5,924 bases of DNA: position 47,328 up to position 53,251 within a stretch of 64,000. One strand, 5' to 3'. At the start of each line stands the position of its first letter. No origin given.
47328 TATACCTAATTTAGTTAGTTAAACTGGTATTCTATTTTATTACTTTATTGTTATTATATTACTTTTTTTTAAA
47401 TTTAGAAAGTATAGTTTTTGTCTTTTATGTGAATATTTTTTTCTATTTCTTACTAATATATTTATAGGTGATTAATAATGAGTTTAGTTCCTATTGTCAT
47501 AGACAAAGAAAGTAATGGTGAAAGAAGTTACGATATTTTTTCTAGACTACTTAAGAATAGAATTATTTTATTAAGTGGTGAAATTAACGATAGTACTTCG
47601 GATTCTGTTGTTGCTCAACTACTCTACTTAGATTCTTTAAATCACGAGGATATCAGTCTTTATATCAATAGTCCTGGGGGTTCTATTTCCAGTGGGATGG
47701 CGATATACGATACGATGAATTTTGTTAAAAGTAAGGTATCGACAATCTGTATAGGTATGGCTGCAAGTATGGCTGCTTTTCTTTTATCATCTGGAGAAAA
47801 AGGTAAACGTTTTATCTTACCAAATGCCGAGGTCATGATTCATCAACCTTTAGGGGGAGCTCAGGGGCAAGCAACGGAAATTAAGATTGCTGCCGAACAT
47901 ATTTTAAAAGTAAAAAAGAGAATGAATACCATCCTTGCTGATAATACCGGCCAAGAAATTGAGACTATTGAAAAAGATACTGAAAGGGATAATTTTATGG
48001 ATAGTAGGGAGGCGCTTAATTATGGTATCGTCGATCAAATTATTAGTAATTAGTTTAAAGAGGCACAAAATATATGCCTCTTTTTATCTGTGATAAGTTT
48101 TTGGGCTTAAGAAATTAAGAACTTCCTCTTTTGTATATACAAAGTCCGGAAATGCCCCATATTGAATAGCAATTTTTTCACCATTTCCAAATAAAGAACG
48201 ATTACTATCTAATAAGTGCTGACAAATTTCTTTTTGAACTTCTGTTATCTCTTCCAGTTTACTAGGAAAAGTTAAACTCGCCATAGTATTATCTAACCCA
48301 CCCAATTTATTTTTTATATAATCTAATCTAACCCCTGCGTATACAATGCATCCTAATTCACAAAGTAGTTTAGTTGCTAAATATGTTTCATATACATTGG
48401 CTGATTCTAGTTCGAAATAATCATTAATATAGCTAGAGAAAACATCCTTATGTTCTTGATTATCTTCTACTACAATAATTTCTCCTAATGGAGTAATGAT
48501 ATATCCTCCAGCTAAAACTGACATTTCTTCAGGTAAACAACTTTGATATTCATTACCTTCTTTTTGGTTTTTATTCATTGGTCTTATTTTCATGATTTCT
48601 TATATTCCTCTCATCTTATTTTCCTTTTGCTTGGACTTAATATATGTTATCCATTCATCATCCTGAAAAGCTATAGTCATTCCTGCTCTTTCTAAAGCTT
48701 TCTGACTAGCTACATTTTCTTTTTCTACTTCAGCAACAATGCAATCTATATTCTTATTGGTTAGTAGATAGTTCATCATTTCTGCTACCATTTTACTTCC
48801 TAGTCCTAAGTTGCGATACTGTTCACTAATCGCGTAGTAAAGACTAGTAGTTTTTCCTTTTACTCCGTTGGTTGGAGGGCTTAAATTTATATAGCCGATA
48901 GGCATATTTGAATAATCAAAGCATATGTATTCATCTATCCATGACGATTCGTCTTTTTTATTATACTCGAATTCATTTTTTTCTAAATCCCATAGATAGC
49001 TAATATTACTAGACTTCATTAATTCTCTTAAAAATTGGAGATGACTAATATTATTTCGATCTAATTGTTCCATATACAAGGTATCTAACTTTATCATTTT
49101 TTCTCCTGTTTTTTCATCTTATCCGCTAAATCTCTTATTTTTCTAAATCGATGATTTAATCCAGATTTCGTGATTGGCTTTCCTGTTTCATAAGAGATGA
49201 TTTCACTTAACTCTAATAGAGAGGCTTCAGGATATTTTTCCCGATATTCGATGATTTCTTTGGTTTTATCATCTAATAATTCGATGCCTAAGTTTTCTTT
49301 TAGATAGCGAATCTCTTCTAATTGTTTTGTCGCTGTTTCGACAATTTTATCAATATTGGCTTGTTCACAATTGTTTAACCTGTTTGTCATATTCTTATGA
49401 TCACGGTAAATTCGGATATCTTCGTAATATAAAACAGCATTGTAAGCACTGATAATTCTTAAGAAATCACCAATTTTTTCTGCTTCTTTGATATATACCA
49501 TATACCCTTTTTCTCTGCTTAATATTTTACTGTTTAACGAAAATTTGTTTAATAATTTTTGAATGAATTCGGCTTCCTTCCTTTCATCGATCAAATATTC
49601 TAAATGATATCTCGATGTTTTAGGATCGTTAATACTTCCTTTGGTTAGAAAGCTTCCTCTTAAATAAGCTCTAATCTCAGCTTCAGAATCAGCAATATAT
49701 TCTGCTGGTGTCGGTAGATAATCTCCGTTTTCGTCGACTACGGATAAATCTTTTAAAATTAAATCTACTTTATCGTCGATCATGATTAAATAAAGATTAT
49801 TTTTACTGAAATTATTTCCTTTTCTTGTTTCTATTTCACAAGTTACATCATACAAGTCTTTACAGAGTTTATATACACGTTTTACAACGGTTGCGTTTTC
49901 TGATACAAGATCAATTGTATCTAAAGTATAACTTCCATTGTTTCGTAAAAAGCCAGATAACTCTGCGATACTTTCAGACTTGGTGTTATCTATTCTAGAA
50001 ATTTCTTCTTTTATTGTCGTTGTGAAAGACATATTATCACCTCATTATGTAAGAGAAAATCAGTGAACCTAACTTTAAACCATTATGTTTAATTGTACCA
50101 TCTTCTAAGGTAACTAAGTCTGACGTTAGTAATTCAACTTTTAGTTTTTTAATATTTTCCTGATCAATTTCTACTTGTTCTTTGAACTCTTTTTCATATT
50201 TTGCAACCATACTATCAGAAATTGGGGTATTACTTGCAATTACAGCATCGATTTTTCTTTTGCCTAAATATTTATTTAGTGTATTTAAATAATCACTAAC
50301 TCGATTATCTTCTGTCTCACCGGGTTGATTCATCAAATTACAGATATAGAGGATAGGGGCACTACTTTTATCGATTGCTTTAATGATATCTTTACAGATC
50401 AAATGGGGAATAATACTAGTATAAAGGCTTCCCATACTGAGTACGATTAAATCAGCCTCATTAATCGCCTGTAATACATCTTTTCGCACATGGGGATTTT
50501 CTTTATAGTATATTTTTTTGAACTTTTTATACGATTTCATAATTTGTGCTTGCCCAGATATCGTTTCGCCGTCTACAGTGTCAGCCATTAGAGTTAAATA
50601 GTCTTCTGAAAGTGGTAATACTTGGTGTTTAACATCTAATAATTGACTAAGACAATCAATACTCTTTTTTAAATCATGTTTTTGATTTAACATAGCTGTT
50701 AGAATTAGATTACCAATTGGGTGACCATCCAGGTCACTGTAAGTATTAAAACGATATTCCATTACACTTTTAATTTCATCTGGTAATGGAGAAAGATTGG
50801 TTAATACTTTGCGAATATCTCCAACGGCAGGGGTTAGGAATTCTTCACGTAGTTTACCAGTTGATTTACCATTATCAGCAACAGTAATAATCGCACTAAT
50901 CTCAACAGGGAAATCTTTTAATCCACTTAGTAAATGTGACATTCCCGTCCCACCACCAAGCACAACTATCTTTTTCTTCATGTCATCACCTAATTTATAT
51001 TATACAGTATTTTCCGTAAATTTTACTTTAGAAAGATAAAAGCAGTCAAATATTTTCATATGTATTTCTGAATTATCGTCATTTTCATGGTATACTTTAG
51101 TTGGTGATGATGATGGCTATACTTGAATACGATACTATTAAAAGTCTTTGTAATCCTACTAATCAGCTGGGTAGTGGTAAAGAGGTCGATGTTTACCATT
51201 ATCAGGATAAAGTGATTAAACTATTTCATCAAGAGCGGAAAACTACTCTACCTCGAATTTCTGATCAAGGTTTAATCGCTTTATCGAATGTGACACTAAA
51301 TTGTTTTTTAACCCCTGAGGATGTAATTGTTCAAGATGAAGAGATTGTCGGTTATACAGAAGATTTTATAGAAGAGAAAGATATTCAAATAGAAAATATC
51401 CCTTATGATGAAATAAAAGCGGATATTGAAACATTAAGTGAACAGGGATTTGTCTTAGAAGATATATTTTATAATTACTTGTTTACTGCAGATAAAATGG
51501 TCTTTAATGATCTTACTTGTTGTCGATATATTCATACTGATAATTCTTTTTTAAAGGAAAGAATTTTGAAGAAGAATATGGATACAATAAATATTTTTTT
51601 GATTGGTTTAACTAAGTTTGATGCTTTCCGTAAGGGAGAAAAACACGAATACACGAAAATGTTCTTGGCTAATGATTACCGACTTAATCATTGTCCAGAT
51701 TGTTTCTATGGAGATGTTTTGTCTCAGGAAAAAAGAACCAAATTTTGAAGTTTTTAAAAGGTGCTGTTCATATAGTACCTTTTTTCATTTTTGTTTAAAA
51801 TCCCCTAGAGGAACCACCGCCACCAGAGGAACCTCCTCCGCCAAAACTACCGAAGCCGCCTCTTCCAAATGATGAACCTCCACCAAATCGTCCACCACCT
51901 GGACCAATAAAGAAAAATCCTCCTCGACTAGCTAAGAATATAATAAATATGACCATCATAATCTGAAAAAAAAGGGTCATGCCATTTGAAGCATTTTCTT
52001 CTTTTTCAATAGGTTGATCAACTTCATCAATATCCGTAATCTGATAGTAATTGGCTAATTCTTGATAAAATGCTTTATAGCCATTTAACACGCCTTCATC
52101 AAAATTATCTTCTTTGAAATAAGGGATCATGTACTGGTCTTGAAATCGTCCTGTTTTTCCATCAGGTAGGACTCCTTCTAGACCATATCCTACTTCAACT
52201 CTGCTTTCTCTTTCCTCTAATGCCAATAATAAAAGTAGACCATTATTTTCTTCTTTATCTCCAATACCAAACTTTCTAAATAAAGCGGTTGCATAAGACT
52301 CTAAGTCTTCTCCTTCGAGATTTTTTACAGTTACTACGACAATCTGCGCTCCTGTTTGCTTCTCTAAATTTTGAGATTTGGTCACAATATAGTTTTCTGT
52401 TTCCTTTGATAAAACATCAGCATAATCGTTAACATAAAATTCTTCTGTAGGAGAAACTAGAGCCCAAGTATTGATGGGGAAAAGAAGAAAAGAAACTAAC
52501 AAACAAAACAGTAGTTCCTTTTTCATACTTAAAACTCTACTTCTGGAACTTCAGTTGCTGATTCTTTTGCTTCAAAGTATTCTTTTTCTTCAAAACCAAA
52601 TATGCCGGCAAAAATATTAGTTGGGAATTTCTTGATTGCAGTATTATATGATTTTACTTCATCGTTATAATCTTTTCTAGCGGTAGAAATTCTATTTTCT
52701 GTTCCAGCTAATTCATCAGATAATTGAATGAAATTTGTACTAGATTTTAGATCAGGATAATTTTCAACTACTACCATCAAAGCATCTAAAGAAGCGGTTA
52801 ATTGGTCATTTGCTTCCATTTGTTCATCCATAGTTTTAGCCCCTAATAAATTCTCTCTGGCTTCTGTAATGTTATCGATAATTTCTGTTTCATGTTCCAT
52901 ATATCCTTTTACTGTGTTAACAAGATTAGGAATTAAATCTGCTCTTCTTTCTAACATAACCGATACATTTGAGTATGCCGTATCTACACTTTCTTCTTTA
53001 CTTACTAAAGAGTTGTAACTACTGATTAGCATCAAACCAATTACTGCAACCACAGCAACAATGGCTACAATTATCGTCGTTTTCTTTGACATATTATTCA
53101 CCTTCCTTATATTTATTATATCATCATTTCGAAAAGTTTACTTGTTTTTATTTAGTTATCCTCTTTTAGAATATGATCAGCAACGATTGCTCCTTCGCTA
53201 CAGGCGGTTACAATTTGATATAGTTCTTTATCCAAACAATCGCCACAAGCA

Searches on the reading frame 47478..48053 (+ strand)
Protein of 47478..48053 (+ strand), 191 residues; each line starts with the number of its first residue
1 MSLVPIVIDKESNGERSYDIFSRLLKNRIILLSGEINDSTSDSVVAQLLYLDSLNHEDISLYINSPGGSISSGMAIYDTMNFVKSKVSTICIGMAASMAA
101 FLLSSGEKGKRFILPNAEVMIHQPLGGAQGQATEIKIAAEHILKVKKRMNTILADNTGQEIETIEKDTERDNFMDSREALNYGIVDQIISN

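Call 30: search_protein_families(library=pfam, proteins=[window:47478-48053:+], max_evalue=0.001)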
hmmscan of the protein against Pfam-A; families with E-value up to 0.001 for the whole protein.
window:47478-48053:+ (191 aa): 1 family
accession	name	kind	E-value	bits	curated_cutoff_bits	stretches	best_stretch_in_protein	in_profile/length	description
PF00574.28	CLP_protease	-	1.2e-80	270.1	20.2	1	13-190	2-180/182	Clp protease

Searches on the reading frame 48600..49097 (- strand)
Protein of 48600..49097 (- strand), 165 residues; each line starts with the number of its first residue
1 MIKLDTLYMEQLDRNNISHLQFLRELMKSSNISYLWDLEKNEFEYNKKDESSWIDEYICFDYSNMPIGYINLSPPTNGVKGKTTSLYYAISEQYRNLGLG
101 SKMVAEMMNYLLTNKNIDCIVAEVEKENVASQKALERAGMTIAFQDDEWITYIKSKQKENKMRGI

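Call 30: search_protein_families(library=pfam, proteins=[window:48600-49097:-], max_evalue=0.001)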
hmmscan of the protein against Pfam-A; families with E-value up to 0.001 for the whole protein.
window:48600-49097:- (165 aa): 4 families
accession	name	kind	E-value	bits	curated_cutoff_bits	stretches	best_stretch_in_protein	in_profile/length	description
PF13302.13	Acetyltransf_3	-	2.8e-12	47.9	25.4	1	49-141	50-138/138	Acetyltransferase (GNAT) domain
PF00583.31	Acetyltransf_1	-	3.1e-11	44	20.7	1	38-140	16-116/116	Acetyltransferase (GNAT) family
PF13523.12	Acetyltransf_8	-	1.5e-05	25.1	27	1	42-141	32-138/145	Acetyltransferase (GNAT) domain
PF13508.13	Acetyltransf_7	-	0.0004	21.2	27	1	61-125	9-68/84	Acetyltransferase (GNAT) domain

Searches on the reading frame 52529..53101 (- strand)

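Call 30: search_protein_families(library=pfam, proteins=[window:52529-53101:-], max_evalue=0.001)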
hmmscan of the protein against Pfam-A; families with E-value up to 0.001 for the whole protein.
window:52529-53101:- (190 aa): 1 family
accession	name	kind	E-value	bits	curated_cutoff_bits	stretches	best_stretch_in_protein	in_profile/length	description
PF04011.17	LemA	-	2.4e-61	206.4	26.2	1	42-190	1-149/149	LemA family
